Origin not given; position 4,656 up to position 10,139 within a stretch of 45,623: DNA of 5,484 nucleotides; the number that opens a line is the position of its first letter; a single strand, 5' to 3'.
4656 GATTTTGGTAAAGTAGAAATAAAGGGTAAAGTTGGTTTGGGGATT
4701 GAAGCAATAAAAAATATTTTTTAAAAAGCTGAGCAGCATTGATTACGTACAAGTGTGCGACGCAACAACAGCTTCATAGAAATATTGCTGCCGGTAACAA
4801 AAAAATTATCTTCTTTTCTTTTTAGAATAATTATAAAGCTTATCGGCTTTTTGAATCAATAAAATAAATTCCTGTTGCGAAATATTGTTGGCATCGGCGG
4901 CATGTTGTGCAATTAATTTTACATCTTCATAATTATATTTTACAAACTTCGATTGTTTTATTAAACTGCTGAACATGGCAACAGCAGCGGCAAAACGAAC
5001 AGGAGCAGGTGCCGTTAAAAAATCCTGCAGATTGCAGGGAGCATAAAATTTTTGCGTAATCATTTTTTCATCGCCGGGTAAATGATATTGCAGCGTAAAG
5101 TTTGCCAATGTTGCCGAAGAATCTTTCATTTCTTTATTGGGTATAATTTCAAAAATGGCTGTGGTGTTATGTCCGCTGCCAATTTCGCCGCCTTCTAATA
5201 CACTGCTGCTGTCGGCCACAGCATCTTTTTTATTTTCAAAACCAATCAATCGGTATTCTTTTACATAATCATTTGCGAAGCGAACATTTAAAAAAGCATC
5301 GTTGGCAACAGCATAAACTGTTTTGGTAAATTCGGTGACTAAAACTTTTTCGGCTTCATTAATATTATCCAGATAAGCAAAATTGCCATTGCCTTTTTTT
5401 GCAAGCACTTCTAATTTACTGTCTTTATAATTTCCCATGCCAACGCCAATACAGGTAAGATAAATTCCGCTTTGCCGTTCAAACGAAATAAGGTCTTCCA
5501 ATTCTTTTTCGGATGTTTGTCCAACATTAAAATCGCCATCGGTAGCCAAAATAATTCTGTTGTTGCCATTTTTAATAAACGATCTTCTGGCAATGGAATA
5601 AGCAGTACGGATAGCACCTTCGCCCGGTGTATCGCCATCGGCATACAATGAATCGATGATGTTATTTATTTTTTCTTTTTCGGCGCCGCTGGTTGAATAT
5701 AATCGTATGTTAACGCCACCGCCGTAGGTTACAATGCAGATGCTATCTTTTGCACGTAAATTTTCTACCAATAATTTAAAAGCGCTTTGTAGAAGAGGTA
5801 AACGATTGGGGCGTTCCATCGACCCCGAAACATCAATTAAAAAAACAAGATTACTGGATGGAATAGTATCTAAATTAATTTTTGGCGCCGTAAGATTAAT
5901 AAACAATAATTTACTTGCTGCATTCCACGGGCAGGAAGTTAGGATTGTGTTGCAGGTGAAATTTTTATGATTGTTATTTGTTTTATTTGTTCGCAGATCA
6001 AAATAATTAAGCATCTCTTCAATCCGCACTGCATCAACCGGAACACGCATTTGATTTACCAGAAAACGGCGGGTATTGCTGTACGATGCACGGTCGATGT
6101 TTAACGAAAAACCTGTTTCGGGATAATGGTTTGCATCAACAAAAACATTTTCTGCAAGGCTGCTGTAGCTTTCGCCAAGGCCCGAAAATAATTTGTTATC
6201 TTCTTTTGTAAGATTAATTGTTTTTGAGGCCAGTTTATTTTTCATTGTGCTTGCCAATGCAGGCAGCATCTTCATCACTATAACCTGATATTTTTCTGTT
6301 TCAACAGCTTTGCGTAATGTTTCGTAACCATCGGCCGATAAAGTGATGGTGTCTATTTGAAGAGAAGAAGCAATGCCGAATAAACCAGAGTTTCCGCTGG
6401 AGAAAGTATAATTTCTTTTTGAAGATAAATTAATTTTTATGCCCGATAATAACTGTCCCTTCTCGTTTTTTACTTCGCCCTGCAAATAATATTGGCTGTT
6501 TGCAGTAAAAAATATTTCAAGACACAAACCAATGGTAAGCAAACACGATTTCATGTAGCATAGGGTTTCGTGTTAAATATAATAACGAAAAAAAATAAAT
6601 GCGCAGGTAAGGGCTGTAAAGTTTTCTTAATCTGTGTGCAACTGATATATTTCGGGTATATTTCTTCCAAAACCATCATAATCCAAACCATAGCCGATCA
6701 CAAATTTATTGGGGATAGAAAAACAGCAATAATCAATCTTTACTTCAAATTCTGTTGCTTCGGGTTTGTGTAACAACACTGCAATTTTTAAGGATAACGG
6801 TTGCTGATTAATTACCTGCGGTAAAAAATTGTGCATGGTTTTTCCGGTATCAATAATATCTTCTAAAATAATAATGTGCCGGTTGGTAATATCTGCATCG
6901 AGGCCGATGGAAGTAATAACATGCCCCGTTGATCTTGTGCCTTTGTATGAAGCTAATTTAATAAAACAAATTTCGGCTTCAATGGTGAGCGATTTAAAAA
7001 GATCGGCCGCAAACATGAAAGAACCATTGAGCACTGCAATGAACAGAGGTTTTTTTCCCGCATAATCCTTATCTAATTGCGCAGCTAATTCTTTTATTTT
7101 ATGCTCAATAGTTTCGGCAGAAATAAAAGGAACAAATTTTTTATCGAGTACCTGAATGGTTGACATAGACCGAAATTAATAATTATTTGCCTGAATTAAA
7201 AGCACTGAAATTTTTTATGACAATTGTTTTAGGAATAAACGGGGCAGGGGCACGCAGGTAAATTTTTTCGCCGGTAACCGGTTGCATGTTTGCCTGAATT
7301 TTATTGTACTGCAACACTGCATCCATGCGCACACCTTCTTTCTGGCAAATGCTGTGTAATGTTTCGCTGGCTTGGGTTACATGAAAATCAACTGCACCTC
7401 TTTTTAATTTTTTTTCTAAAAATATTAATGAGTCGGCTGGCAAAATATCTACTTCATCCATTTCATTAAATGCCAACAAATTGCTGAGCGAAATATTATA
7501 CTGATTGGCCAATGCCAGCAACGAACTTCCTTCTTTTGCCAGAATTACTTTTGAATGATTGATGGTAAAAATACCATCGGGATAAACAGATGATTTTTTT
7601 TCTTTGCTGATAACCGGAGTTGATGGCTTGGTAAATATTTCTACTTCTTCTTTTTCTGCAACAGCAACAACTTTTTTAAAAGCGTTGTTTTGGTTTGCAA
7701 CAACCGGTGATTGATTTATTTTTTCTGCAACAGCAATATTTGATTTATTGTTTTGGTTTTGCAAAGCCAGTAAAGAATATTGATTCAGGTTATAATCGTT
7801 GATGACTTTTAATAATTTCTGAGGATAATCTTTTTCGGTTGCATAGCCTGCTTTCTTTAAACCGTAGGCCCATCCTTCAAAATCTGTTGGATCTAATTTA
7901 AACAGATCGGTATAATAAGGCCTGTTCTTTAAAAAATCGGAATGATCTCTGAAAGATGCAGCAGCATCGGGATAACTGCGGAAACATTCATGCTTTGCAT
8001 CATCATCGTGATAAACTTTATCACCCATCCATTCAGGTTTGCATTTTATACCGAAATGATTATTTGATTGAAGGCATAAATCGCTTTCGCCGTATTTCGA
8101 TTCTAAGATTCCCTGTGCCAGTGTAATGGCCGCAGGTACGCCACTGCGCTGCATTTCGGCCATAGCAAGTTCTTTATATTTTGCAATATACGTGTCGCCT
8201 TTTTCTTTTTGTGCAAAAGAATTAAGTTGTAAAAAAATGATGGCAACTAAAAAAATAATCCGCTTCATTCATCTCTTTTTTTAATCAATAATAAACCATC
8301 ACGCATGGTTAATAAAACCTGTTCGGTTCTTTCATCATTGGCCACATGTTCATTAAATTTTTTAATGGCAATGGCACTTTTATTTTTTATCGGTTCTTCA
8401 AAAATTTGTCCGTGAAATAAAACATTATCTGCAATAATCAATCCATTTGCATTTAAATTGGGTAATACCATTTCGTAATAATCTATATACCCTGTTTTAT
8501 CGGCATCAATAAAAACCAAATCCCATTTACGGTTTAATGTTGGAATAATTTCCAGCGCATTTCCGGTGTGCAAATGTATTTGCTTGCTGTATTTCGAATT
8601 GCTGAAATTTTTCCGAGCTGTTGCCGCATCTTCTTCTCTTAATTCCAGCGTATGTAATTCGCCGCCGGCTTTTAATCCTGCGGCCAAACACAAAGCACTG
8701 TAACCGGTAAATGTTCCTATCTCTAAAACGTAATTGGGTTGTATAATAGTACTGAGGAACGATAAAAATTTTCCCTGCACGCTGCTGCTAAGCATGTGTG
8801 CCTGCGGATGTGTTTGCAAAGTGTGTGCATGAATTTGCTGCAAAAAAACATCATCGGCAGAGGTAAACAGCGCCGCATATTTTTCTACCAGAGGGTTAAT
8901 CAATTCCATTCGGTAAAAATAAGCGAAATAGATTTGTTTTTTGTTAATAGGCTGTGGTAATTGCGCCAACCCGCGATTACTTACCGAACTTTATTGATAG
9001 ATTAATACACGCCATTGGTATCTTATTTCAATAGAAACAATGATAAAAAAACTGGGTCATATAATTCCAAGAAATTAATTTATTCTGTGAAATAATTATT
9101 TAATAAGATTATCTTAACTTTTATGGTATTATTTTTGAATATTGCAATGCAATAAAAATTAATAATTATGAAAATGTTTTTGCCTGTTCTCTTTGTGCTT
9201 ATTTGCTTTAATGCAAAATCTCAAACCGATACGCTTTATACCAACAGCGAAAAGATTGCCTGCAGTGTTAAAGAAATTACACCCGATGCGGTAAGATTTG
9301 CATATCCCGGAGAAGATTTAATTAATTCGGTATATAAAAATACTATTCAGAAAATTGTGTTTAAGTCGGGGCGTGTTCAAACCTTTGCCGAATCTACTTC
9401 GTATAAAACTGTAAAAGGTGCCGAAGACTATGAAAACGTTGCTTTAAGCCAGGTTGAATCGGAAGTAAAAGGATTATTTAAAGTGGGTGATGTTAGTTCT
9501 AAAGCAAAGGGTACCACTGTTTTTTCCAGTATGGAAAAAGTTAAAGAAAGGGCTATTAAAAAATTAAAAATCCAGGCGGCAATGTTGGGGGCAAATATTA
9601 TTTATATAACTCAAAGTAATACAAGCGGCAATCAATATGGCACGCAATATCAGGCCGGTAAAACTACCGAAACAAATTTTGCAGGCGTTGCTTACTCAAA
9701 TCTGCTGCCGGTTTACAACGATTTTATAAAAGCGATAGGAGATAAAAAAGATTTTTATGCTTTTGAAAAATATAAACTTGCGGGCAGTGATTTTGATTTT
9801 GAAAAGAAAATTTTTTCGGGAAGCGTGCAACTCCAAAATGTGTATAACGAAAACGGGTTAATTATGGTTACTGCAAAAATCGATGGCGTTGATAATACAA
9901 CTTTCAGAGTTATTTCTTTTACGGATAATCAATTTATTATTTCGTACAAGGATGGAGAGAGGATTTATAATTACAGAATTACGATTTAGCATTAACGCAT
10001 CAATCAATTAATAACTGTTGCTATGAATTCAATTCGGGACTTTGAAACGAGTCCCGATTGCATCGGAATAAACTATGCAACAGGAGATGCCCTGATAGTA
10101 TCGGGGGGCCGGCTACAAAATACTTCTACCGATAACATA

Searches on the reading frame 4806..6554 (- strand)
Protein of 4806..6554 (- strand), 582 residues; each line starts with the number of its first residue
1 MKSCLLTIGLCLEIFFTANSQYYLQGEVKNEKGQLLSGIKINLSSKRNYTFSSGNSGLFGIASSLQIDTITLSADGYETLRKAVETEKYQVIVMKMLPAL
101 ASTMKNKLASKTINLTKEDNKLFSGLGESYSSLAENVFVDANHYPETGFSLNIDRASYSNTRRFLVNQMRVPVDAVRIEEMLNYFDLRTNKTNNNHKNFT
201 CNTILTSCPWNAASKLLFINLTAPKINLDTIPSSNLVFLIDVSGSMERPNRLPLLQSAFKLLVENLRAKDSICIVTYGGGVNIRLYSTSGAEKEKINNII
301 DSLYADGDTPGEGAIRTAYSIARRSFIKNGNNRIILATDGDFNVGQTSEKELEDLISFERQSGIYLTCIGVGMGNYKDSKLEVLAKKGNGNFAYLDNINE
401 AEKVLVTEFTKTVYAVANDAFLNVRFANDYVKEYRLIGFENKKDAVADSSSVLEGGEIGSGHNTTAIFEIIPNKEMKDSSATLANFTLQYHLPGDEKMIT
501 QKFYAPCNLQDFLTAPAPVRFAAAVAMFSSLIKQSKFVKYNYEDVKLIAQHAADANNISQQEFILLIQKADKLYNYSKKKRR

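Call 43: search_protein_families(library=pfam, proteins=[window:4806-6554:-], max_evalue=0.00001)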
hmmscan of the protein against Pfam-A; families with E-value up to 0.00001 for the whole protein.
window:4806-6554:- (582 aa): 5 families
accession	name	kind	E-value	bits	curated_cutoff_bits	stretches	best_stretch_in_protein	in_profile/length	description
PF12450.13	vWF_A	-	2.1e-25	89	25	1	128-217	5-93/94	von Willebrand factor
PF12034.13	YfbK_C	-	2.5e-21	77.1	25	1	412-573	2-184/184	Uncharacterized protein YfbK, C-terminal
PF00092.34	VWA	-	7.1e-16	59.4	23.8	1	235-403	1-170/174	von Willebrand factor type A domain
PF13519.12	VWA_2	-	2.8e-14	54.1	27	1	236-340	1-106/107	von Willebrand factor type A domain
PF13768.12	VWA_3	-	7.9e-10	39.4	27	1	235-391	2-152/155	von Willebrand factor type A domain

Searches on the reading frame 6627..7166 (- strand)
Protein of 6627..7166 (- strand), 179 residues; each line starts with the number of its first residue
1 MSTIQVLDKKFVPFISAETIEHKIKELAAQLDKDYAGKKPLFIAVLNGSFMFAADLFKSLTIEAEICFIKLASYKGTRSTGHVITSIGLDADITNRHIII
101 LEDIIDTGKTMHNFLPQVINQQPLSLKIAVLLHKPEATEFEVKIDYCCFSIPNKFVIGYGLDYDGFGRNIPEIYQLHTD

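Call 71: search_protein_families(library=pfam, proteins=[window:6627-7166:-], max_evalue=0.00001)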
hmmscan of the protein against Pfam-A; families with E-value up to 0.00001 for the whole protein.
window:6627-7166:- (179 aa): 1 family
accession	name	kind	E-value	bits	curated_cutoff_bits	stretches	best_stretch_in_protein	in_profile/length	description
PF00156.33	Pribosyltran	-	2.1e-28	99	26.3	1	18-163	3-157/158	Phosphoribosyl transferase domain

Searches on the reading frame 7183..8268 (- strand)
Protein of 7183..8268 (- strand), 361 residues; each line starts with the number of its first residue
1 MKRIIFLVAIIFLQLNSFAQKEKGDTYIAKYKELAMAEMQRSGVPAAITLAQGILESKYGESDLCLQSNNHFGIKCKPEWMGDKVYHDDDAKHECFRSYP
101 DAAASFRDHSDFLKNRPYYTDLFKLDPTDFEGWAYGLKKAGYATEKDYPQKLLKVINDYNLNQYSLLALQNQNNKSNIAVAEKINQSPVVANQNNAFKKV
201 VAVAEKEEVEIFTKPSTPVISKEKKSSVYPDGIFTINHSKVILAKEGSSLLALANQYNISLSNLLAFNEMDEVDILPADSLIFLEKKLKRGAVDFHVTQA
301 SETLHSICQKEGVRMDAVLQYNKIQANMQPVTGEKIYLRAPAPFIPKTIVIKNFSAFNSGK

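Call 71: search_protein_families(library=pfam, proteins=[window:7183-8268:-], max_evalue=0.00001)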
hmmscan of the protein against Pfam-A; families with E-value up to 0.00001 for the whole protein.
window:7183-8268:- (361 aa): 2 families
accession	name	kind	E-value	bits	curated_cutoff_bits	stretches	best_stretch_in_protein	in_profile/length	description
PF01832.25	Glucosaminidase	-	1.7e-36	126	30.2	1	33-161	2-123/123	Mannosyl-glycoprotein endo-beta-N-acetylglucosaminidase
PF01476.26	LysM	-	2.3e-06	27.9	20.9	0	245-277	4-36/43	LysM domain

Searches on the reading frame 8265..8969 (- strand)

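Call 71: search_protein_families(library=pfam, proteins=[window:8265-8969:-], max_evalue=0.00001)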
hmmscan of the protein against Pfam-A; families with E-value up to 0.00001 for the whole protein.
window:8265-8969:- (234 aa): 2 families
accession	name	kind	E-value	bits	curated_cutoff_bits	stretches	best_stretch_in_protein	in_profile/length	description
PF01596.23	Methyltransf_3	-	2.2e-43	148.4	22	1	38-231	6-203/204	O-methyltransferase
PF13578.12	Methyltransf_24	-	4.4e-16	60.1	26.3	1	82-183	1-105/105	Methyltransferase domain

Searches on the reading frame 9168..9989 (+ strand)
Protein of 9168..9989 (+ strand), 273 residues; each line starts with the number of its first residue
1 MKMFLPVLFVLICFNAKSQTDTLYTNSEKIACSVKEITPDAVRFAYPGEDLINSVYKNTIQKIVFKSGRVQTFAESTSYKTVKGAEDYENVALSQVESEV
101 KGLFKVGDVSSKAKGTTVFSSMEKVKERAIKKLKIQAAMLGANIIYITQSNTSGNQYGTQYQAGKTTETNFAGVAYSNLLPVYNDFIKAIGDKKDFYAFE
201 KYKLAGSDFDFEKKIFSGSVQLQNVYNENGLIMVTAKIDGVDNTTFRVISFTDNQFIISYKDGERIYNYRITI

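Call 71: search_protein_families(library=pfam, proteins=[window:9168-9989:+], max_evalue=0.00001)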
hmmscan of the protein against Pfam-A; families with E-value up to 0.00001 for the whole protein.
window:9168-9989:+ (273 aa): 1 family
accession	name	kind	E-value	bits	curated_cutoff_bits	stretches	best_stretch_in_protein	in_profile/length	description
PF13698.11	DUF4156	-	5.6e-06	27.1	28.9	1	101-176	19-88/90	Domain of unknown function (DUF4156)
